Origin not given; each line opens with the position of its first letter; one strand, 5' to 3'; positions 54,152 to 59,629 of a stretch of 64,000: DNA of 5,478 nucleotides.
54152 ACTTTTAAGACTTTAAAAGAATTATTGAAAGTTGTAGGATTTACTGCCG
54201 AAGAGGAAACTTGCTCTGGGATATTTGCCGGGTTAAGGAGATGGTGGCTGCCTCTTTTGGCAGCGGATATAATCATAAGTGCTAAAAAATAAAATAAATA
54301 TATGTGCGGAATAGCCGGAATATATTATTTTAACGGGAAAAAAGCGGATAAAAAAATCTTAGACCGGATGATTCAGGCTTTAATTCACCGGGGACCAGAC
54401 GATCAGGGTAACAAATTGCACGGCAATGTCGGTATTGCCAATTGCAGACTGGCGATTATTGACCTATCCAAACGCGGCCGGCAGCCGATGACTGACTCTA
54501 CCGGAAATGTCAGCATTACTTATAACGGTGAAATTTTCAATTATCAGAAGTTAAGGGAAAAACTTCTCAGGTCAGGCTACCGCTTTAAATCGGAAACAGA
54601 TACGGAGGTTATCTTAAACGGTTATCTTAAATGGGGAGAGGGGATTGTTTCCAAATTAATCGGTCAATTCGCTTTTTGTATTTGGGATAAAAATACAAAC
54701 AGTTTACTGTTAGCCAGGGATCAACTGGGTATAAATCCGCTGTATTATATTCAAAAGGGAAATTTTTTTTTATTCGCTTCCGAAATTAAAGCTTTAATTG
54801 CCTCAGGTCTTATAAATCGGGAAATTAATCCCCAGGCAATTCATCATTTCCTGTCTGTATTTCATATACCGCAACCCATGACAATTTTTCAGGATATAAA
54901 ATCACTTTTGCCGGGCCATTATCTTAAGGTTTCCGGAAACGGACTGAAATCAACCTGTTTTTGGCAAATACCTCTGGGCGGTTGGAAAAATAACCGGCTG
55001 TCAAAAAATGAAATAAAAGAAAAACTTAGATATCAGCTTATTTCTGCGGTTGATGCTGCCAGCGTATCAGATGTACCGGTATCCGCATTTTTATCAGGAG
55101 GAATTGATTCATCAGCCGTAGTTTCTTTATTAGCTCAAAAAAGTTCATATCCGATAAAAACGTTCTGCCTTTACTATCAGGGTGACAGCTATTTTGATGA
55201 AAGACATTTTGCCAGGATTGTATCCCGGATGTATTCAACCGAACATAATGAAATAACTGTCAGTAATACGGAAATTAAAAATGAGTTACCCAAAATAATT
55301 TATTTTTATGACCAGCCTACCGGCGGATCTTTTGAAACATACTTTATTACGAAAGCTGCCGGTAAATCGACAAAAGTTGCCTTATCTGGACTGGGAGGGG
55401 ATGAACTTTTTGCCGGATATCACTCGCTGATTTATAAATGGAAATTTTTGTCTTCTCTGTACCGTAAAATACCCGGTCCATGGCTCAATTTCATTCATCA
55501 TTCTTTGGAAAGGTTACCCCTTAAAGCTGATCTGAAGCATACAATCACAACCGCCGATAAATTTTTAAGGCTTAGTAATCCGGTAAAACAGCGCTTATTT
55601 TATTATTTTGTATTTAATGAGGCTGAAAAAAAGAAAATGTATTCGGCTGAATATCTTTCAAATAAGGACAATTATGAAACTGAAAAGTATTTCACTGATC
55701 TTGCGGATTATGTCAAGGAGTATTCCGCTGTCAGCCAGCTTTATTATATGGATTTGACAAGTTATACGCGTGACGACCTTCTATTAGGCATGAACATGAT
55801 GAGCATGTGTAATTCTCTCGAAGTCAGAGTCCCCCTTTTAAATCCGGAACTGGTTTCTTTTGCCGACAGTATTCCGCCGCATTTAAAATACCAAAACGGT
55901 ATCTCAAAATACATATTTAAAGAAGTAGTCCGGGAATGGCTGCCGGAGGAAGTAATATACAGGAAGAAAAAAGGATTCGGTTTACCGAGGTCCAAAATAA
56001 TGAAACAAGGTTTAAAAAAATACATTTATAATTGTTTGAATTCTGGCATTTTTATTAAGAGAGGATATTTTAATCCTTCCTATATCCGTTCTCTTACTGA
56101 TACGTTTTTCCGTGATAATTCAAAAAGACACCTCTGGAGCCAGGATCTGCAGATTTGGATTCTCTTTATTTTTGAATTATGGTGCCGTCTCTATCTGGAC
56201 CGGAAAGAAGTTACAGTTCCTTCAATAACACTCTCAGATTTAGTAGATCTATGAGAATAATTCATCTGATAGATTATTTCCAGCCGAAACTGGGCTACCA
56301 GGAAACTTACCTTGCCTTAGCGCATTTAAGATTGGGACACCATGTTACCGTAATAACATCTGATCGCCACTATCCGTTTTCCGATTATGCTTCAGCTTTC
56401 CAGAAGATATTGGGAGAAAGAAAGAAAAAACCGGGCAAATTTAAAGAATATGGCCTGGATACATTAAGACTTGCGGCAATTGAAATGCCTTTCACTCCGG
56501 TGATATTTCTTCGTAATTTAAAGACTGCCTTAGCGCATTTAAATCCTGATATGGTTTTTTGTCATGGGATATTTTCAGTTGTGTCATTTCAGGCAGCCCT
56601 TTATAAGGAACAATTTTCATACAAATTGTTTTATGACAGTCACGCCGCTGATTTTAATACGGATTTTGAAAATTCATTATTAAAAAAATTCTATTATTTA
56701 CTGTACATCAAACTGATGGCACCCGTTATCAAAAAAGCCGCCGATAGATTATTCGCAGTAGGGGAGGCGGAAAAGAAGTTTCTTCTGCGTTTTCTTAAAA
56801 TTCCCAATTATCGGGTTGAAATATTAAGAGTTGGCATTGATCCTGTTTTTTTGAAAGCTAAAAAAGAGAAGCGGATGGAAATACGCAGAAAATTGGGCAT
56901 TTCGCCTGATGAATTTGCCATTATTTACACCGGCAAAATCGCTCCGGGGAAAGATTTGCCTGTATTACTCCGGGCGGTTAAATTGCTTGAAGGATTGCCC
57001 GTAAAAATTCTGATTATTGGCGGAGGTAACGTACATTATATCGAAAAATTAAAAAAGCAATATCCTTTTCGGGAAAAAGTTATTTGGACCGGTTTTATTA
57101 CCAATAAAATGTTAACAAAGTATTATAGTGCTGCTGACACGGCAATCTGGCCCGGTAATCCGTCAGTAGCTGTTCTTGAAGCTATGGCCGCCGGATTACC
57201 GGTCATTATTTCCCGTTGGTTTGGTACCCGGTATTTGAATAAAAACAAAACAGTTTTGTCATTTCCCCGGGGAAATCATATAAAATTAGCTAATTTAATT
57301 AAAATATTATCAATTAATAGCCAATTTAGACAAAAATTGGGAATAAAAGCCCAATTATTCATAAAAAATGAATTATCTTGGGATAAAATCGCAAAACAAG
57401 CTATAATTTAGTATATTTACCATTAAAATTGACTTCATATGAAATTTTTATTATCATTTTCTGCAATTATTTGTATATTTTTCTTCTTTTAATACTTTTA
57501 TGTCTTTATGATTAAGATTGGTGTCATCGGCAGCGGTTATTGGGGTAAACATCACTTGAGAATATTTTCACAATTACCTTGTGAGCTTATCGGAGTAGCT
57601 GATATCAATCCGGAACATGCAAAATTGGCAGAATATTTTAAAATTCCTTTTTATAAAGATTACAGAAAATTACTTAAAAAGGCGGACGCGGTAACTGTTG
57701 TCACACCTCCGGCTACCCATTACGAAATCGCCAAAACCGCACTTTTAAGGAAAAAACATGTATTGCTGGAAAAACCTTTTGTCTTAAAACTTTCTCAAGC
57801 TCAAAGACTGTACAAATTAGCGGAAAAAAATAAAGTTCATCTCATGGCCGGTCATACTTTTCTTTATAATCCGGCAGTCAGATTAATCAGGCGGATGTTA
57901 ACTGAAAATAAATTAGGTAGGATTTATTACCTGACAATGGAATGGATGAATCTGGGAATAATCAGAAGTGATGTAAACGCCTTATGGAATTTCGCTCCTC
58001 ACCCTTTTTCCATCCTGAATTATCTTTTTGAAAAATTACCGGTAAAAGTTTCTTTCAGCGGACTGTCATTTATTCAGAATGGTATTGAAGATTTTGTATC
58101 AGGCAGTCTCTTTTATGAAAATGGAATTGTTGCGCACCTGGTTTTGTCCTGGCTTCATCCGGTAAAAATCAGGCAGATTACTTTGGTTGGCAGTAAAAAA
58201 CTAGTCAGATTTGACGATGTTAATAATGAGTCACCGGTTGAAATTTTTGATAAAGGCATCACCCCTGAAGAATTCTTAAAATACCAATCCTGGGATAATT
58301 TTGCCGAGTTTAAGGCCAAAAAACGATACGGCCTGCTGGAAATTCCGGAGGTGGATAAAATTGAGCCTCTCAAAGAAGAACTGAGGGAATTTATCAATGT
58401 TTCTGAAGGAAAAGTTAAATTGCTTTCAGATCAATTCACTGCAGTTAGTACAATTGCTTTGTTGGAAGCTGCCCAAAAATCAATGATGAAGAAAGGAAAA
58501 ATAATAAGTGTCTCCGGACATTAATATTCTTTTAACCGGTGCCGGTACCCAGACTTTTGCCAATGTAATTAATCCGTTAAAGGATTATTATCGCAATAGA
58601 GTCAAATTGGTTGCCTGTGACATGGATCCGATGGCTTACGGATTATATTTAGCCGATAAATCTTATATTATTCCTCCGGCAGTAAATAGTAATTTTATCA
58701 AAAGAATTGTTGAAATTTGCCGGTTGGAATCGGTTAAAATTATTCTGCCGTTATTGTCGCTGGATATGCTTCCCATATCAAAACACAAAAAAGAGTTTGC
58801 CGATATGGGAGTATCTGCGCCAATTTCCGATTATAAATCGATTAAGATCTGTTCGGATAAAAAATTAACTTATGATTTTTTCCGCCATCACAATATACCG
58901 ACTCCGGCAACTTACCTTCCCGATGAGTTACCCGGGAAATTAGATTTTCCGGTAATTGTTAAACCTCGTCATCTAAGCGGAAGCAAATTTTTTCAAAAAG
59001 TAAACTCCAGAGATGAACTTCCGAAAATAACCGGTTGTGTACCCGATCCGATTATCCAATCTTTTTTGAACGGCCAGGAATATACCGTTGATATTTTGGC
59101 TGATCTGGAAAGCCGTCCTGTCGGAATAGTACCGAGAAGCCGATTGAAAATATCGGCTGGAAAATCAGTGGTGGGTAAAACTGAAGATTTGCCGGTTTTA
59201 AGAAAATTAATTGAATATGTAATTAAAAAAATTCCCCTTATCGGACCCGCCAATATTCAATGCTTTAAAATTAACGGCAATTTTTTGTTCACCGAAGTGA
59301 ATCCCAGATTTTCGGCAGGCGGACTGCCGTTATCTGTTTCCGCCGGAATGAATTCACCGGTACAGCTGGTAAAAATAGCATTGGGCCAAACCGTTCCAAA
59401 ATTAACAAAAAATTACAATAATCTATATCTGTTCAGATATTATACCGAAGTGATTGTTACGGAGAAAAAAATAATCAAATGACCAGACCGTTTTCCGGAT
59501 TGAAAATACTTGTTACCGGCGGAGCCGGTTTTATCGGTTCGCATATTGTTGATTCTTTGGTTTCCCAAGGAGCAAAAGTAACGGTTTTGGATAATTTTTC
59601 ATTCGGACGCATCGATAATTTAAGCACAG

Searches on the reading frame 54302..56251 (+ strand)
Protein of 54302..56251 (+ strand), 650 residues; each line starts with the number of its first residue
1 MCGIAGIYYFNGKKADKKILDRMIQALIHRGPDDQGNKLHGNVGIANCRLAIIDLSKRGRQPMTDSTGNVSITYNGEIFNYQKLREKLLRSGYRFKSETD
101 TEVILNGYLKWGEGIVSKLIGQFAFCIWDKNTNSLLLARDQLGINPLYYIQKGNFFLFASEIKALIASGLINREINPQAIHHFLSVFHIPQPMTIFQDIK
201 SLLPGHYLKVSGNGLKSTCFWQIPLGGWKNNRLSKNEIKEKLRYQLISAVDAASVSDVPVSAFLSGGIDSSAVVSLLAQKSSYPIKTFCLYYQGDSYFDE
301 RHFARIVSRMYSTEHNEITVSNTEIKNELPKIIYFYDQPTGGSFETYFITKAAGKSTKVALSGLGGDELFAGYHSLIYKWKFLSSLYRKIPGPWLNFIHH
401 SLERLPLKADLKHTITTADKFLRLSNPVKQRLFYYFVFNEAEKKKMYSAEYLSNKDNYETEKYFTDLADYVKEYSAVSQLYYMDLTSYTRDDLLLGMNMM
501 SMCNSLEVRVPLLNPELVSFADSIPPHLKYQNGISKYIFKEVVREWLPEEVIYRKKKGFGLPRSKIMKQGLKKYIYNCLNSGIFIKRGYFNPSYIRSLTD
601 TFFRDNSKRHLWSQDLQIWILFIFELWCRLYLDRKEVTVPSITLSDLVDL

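Call 42: search_protein_families(library=pfam, max_evalue=0.001, proteins=[window:54302-56251:+])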
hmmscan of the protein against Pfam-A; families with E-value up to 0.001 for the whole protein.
window:54302-56251:+ (650 aa): 4 families
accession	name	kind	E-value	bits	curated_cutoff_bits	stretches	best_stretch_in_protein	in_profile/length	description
PF00733.27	Asn_synthase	-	2.7e-78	264.6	21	1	242-627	2-352/354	Asparagine synthase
PF13537.11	GATase_7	-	1.2e-43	148.5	25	1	48-166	2-122/123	Glutamine amidotransferase domain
PF13522.11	GATase_6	-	2e-38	131.8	27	1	32-161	1-130/130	Glutamine amidotransferase domain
PF12481.13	DUF3700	-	0.00031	20.7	27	1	114-162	124-172/228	Aluminium induced protein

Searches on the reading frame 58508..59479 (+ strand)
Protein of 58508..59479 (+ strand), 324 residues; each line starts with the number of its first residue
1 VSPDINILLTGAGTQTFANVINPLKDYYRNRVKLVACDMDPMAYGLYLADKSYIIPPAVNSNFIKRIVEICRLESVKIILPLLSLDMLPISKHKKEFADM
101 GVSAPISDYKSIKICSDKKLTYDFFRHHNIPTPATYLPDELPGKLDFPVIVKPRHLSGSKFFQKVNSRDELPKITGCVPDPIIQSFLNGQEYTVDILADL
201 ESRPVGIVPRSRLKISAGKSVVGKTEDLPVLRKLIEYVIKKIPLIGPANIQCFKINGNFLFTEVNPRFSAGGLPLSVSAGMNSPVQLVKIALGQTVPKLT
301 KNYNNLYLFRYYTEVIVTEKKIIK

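Call 41: search_protein_families(library=pfam, max_evalue=0.00001, proteins=[window:58508-59479:+])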
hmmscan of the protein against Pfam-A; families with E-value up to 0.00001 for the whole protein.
window:58508-59479:+ (324 aa): 3 families
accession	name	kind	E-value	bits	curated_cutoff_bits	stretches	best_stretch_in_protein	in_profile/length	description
PF15632.11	ATPgrasp_Ter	-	4.7e-17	62.4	29.1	1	179-299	3-116/131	ATP-grasp in the biosynthetic pathway with Ter operon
PF21360.3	PylC-like_N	-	1.6e-16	60.6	27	1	7-103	1-94/96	PylC-like, N-terminal domain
PF02655.19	ATP-grasp_3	-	5.4e-15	56.3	23.2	1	115-270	1-159/160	ATP-grasp domain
